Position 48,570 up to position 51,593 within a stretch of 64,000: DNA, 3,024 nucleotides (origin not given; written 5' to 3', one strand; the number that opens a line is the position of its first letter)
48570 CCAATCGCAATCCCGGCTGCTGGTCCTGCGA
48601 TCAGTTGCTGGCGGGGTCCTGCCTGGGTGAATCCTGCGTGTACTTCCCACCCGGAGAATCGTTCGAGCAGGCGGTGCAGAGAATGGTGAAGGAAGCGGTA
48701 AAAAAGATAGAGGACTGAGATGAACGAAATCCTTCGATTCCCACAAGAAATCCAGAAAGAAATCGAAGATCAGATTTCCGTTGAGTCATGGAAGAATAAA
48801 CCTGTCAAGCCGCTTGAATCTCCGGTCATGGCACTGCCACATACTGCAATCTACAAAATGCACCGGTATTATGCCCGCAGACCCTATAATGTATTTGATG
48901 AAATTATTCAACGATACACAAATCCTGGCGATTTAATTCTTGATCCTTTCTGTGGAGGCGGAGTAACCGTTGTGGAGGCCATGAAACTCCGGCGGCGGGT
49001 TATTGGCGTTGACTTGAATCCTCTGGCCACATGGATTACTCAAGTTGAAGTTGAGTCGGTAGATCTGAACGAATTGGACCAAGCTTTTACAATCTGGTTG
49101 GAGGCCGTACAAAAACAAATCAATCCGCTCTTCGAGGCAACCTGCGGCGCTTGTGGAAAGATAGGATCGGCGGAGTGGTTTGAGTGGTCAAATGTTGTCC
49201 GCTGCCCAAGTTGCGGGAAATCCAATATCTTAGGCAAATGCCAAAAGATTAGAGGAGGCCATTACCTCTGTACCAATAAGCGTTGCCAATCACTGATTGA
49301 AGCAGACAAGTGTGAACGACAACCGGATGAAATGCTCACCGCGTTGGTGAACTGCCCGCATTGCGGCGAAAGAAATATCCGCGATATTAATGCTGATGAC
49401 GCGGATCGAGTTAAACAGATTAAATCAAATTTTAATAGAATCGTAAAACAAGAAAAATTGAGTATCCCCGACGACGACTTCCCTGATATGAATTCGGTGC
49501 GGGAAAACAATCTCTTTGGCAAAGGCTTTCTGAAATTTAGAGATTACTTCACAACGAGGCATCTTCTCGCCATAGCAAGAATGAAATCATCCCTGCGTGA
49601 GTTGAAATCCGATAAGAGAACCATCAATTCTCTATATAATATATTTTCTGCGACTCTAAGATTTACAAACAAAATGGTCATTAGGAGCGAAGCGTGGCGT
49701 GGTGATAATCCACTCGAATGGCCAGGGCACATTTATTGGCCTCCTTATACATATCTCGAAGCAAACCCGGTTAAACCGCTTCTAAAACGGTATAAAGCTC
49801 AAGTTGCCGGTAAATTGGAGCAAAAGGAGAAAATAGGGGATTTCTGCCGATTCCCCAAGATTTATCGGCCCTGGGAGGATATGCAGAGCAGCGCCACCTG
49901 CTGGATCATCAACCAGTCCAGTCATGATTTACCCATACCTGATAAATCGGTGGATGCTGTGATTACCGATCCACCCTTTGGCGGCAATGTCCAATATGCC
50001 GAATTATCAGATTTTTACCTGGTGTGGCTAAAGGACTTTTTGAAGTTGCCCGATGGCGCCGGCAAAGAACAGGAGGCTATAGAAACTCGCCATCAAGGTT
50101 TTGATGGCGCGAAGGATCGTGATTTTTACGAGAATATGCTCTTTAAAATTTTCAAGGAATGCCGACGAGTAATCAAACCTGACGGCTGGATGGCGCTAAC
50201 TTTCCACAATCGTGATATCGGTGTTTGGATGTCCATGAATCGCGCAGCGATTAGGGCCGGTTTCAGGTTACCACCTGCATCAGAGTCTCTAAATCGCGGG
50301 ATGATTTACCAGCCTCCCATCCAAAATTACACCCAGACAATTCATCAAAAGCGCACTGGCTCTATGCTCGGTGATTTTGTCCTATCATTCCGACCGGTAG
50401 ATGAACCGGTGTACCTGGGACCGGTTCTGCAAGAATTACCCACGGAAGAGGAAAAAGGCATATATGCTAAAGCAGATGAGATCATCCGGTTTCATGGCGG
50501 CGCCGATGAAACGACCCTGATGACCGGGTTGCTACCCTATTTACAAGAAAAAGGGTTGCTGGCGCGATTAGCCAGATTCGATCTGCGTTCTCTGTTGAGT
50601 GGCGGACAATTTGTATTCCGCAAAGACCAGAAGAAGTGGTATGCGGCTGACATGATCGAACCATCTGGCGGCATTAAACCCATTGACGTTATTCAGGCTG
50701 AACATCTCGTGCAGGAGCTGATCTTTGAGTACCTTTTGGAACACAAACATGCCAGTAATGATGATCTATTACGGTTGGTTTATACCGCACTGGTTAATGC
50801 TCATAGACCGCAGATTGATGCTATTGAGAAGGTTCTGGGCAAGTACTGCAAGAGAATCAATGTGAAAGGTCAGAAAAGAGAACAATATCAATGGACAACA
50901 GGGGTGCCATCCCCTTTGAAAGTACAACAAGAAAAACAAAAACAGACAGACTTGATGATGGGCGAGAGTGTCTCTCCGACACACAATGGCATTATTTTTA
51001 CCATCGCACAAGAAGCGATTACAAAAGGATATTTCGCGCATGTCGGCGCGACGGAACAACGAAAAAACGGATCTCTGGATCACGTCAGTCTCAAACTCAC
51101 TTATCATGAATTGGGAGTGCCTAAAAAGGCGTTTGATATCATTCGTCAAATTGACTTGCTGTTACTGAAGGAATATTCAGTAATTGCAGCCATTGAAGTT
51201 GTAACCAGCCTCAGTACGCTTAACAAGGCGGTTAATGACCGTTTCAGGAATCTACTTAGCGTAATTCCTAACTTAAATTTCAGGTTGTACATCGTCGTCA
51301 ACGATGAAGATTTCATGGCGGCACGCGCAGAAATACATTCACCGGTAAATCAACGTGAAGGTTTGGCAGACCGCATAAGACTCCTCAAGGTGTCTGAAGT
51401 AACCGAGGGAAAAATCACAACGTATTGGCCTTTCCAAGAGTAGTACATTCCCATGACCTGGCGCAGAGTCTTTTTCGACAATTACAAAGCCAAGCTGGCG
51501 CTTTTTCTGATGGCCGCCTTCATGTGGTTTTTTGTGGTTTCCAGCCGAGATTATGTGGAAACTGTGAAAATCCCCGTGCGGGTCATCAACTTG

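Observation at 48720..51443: Solitary DUF1156/COG1743 Zn-ribbon adenine methyltransferase embedded between housekeeping genes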

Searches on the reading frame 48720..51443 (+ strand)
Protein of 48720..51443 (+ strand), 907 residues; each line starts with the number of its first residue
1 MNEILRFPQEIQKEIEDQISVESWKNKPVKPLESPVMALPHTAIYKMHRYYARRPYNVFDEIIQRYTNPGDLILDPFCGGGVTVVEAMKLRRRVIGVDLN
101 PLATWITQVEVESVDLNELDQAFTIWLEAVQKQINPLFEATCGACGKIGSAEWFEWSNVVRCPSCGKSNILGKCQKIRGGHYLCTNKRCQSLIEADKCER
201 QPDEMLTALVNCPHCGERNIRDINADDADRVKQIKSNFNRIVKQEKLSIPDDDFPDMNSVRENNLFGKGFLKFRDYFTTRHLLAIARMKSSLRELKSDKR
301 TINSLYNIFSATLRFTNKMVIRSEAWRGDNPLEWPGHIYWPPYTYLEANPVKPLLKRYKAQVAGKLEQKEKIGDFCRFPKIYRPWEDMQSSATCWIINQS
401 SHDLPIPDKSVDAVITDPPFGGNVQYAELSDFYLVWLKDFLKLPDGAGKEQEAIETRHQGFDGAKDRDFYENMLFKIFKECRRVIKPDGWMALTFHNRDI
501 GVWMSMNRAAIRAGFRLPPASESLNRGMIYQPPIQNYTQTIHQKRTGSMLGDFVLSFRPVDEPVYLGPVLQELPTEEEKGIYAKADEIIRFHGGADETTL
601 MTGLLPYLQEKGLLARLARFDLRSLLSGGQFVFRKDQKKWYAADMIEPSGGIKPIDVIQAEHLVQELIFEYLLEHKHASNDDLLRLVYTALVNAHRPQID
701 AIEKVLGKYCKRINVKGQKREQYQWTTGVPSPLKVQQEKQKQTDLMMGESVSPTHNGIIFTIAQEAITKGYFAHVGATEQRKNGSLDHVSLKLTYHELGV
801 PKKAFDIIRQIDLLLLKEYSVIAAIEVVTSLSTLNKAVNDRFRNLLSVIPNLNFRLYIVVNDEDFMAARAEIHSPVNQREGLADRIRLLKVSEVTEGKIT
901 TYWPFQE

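Call 6: search_protein_families(library=pfam, proteins=[window:48720-51443:+], max_evalue=0.01)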
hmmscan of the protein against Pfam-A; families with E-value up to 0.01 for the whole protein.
window:48720-51443:+ (907 aa): 5 families
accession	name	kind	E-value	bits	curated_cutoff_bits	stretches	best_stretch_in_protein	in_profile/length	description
PF01555.25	N6_N4_Mtase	-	1.4e-20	74.6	26.7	2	39-101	159-213/221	DNA methylase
PF01170.24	UPF0020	-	7.1e-07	29.6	22.3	0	68-95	27-54/197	RMKL-like, methyltransferase domain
PF08241.18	Methyltransf_11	-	2.1e-05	25.5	21.2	0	476-492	78-94/95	Methyltransferase domain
PF13649.12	Methyltransf_25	-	0.0021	19.1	27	0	73-104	1-34/97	Methyltransferase domain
PF09445.16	Methyltransf_15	-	0.0066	16.5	22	0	72-113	3-44/165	RNA cap guanine-N2 methyltransferase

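Call 7: search_protein_families(library=padloc, proteins=[window:48720-51443:+], max_evalue=0.01)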
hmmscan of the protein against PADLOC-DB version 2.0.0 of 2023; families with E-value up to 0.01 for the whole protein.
window:48720-51443:+ (907 aa): 68 families (the best 25 are shown)
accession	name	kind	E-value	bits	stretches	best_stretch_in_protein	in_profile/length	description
PDLC02541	PglX|PglXI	-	8.7e-47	157.8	2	91-515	188-588/919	PglXI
PDLC03312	MTase_II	-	8.8e-41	137.6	1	38-525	783-1237/1344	Type II methyltransferase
PDLC03367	MTase_II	-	4.4e-31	105.9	1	38-517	10-444/633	Type II methyltransferase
PDLC03346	MTase_II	-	7.3e-24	81.6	2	409-516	606-703/1068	Type II methyltransferase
PDLC03380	MTase_II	-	3.3e-22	77.2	2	45-128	32-115/393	Type II methyltransferase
PDLC03319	MTase_II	-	2e-20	71.1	2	47-117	1-70/503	Type II methyltransferase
PDLC03353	MTase_II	-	2.2e-18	64.7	2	43-100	182-239/260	Type II methyltransferase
PDLC03239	MTase_II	-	3e-17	60.5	1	47-156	68-179/442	Type II methyltransferase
PDLC03325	MTase_II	-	1.4e-16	58.3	2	62-123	84-145/426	Type II methyltransferase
PDLC03371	MTase_II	-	1.7e-14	52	1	39-101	178-242/260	Type II methyltransferase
PDLC03299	MTase_II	-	2.3e-13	48.3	1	51-101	197-247/296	Type II methyltransferase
PDLC03265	MTase_II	-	6e-13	46.9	1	49-111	266-326/333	Type II methyltransferase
PDLC03339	MTase_II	-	1e-12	45.6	1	50-114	210-274/399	Type II methyltransferase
PDLC04134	mad2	-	1.4e-12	45.2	2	50-113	271-335/492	mads_2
PDLC03233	MTase_II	-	2.7e-12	44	1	399-514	481-608/731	Type II methyltransferase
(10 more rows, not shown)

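Call 8: search_protein_families(library=ncbifam, proteins=[window:48720-51443:+], max_evalue=0.01)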
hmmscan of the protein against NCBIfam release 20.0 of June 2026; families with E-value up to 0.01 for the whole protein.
window:48720-51443:+ (907 aa): 8 families
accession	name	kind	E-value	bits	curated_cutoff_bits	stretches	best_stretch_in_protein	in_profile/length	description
NF042963.1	DUF1156_antiphage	equivalog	1.1e-16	60.3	1000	2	408-516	571-674/960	anti-phage-associated DUF1156 domain-containing protein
NF050803.1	DnaMtaseCcrMCaul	equivalog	6.3e-11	41.8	830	1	52-114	188-250/350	adenine-specific DNA-methyltransferase CcrM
NF008572.0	PRK11524.1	equivalog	1.3e-09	37.6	292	1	45-100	187-245/294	adenine-specific DNA-methyltransferase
TIGR01177.1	TIGR01177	hypoth_equivalog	4.2e-09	36.2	316.55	1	68-100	181-213/330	TIGR01177 family methyltransferase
NF010253.0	PRK13699.1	subfamily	6.7e-09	35.8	244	1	27-99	125-193/226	DNA methyltransferase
NF045667.1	MTase_DVU1556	equivalog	0.00075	19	155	0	68-111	21-65/213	DVU_1556 family methyltransferase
NF043040.1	corrin_prot_MT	hypoth_equivalog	0.0022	17.5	180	0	57-105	29-77/216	corrinoid protein-associated methyltransferase CpaM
NF001976.0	PRK00762.1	equivalog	0.0039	17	146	0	132-170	65-103/124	hydrogenase maturation nickel metallochaperone HypA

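Call 10: find_homologous_proteins(query=window:48720-51440:+, max_evalue=0.00001)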
Query window:48720-51440:+ (907 aa): 742 proteins with E <= 0.00001 among 8000 candidates; the best 120 are listed.
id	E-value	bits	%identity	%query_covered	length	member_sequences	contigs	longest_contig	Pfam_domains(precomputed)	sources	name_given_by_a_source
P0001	0.0e+0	2125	100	100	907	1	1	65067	PF01170.25,PF08241.19,PF01555.25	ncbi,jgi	jgi:SAM-dependent methyltransferase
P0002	0.0e+0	1510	68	100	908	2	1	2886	PF01170.25,PF01555.25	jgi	-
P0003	0.0e+0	1504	69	100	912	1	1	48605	PF01170.25,PF01555.25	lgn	-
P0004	0.0e+0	1418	65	100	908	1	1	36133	PF01170.25,PF01555.25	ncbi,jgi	-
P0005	0.0e+0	1245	59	98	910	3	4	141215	PF01170.25,PF01555.25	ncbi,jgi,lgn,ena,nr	ncbi:MAG: hypothetical protein CO189_08575 [candidate division Zixibacteria bacterium CG_4_9_14_3_um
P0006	0.0e+0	1199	57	99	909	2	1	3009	PF01170.25,PF01555.25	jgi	-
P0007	0.0e+0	1190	57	99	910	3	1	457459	PF01170.25,PF01555.25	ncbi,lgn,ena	-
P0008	0.0e+0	1188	57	98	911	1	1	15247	PF01170.25,PF01555.25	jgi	jgi:SAM-dependent methyltransferase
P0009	0.0e+0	1183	57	98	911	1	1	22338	PF01170.25,PF01555.25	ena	-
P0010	0.0e+0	1169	56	98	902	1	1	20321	PF01170.25,PF08241.19,PF01555.25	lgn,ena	-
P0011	0.0e+0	1159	54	98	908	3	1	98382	PF01170.25,PF01555.25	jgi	-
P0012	0.0e+0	1156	54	99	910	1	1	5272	PF01170.25,PF01555.25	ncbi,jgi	jgi:SAM-dependent methyltransferase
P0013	0.0e+0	1155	55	99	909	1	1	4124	PF01170.25,PF01555.25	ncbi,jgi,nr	ncbi:MAG: hypothetical protein JRJ62_13630 [Deltaproteobacteria bacterium]|nr:hypothetical protein [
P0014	0.0e+0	1153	56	99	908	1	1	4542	PF01170.25,PF01555.25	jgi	jgi:putative DNA methylase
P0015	0.0e+0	1151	55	98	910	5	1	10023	PF01170.25,PF01555.25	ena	-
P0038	1.7e-252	859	45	99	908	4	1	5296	PF01170.25,PF08241.19,PF27126.1,PF01555.25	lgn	-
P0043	7.2e-249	847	45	98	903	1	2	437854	PF01170.25,PF08241.19,PF01555.25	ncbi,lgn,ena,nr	ncbi:MAG TPA: hypothetical protein DHV28_11345 [Ignavibacteriales bacterium]|nr:hypothetical protein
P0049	4.4e-245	834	44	98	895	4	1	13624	PF08241.19,PF27126.1,PF01555.25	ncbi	-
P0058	2.4e-236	805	44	98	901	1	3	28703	PF01170.25,PF27126.1,PF01555.25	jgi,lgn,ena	-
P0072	7.8e-224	764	42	98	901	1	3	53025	PF01170.25,PF08241.19,PF27126.1,PF01555.25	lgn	-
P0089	1.1e-214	733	41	96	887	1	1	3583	PF01170.25,PF27126.1,PF01555.25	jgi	-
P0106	9.5e-189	648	38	95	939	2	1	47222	PF01170.25,PF27126.1,PF01555.25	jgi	-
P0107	1.1e-187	644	39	98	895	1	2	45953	PF01170.25,PF27126.1,PF01555.25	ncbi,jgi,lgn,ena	-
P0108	6.3e-185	635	38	95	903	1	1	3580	PF01170.25,PF27126.1,PF01555.25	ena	-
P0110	1.9e-183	630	38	98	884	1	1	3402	PF01170.25,PF27126.1,PF01555.25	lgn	-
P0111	2.4e-183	630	37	95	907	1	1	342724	PF01170.25,PF27126.1,PF01555.25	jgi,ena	-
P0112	1.4e-182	627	37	95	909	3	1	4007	PF01170.25,PF27126.1,PF01555.25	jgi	jgi:DNA modification methylase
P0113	1.0e-181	624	37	95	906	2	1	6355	PF01170.25,PF27126.1,PF01555.25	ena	-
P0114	1.1e-181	624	38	95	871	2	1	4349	PF01170.25,PF27126.1,PF01555.25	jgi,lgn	-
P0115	1.0e-178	614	37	95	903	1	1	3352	PF01170.25,PF27126.1,PF01555.25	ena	-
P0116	1.6e-178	614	38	95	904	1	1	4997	PF01170.25,PF27126.1,PF01555.25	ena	-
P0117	2.6e-178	613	38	95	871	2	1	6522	PF01170.25,PF27126.1,PF01555.25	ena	-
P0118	2.7e-178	613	37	95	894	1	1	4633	PF01170.25,PF27126.1,PF01555.25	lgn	-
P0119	4.5e-178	612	37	98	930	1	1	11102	PF01170.25,PF27126.1,PF01555.25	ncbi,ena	-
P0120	5.5e-178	612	38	99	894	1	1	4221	PF01170.25,PF27126.1,PF01555.25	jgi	-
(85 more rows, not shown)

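Call 11: search_solved_structures(query=window:48720-51440:+, max_evalue=0.1)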
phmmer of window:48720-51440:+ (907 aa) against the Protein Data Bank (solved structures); distinct sequences matched with E-value up to 0.1: 14.
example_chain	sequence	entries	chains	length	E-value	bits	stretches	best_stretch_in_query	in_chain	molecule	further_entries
9c3u_A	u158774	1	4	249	3.5e-06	28.5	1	51-102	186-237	Methyltransferase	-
1g60_A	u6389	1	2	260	3.9e-06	28.3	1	52-107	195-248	Adenine-specific Methyltransferase MboIIA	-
8urk_A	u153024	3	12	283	4.6e-06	28.1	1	51-103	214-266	Methyltransferase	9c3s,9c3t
5hfj_A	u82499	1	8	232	7.2e-06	27.4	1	32-98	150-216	Adenine specific DNA methyltransferase (DpnA)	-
8s9n_A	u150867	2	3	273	7.8e-06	27.3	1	55-100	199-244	DNA cytosine-N4 methyltransferase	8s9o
5hek_A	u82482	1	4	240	7.8e-06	27.3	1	32-98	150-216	Adenine specific DNA methyltransferase (DpnA)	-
8s9m_A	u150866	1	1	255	8.6e-06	27.2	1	55-100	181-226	DNA cytosine-N4 methyltransferase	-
6pbd_A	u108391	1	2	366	3.7e-05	25.1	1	52-99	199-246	Modification methylase CcrMI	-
2zie_A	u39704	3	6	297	0.00012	23.4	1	53-104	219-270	Putative modification methylase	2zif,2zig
5e71_A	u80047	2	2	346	0.0056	17.9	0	66-102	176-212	N2, N2-dimethylguanosine tRNA methyltransferase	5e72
1eg2_A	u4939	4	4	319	0.0068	17.6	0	52-103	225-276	MODIFICATION METHYLASE RSRI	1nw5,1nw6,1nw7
1ufk_A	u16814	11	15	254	0.0074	17.5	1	62-103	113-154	TT0836 protein | Ribosomal protein L11 methyltransferase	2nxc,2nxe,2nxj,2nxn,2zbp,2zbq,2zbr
3cjt_A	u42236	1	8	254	0.0079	17.4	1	62-103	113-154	Ribosomal protein L11 methyltransferase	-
1nw8_A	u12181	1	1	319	0.012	16.8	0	52-103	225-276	MODIFICATION METHYLASE RSRI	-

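Call 12: find_encoding_contigs(protein=P0001, flank=10000, max_places=3)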
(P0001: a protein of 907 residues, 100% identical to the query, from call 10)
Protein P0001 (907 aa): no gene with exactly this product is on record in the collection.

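Call 13: find_encoding_contigs(protein=P0003, flank=10000, max_places=3)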
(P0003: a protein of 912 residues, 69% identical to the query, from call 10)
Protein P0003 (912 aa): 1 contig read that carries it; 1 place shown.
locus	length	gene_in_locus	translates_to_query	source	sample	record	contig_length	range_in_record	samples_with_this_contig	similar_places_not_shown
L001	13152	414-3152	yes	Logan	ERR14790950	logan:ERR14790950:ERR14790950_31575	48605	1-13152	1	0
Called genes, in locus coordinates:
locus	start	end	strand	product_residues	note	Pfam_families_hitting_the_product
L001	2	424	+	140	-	?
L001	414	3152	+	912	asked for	PF01555:N6_N4_Mtase, PF01170:UPF0020 (faint)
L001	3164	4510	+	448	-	PF01488:Shikimate_DH (faint), PF02254:TrkA_N, PF02558:ApbA (faint), PF03435:Sacchrp_dh_NADP (faint), PF03807:F420_oxidored (faint), PF02080:TrkA_C, PF02254:TrkA_N, PF02080:TrkA_C (weak), +3 more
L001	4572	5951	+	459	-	PF02386:TrkH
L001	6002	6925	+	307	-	PF07949:YbbR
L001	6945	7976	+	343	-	PF00814:TsaD, PF22521:HypF_C_2 (weak)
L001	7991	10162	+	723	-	-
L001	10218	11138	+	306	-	PF00152:tRNA-synt_2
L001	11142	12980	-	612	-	PF04055:Radical_SAM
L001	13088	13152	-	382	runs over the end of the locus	-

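Call 14: find_encoding_contigs(protein=P0005, flank=10000, max_places=3)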
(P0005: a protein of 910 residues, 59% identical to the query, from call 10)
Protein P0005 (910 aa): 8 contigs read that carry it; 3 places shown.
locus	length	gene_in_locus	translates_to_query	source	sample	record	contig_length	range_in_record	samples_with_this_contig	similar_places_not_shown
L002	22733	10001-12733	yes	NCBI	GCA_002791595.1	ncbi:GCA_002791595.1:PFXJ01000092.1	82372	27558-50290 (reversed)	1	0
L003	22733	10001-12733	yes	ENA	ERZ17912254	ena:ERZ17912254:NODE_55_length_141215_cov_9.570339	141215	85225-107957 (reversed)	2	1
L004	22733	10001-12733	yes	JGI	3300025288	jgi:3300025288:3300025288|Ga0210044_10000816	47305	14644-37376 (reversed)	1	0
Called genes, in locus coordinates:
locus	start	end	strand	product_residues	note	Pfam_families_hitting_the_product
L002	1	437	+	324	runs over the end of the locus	PF07521:RMMBL (weak)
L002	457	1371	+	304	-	PF00005:ABC_tran, PF13175:AAA_15 (faint), PF13304:AAA_21, PF27102:NodI_C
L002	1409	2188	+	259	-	PF01061:ABC2_membrane, PF12698:ABC2_membrane_3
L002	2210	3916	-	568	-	-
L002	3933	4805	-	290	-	PF11306:DUF3108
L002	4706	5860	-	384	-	PF13506:Glyco_transf_21, PF13641:Glyco_tranf_2_3, PF00535:Glycos_transf_2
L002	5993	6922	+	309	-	PF02633:Creatininase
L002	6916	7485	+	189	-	PF00300:His_Phos_1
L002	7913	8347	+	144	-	-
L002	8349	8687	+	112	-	-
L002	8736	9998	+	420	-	PF00275:EPSP_synthase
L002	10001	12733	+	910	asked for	PF01555:N6_N4_Mtase, PF01170:UPF0020 (faint)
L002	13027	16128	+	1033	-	PF13485:Peptidase_MA_2, PF00930:DPPIV_N (faint), PF26550:Tricorn_2nd, PF25174:Beta-prop_THOC3 (faint), PF26549:Tricorn_N, PF07676:PD40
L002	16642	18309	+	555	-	PF18962:Por_Secre_tail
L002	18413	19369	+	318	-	PF12895:ANAPC3 (faint), PF13181:TPR_8 (faint), PF13371:TPR_9 (faint), PF13432:TPR_16 (weak), PF13414:TPR_11 (weak), PF13431:TPR_17 (weak), PF00515:TPR_1 (weak), PF13432:TPR_16 (weak), +10 more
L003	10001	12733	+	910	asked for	PF01555:N6_N4_Mtase, PF01170:UPF0020 (faint)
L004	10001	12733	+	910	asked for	PF01555:N6_N4_Mtase, PF01170:UPF0020 (faint)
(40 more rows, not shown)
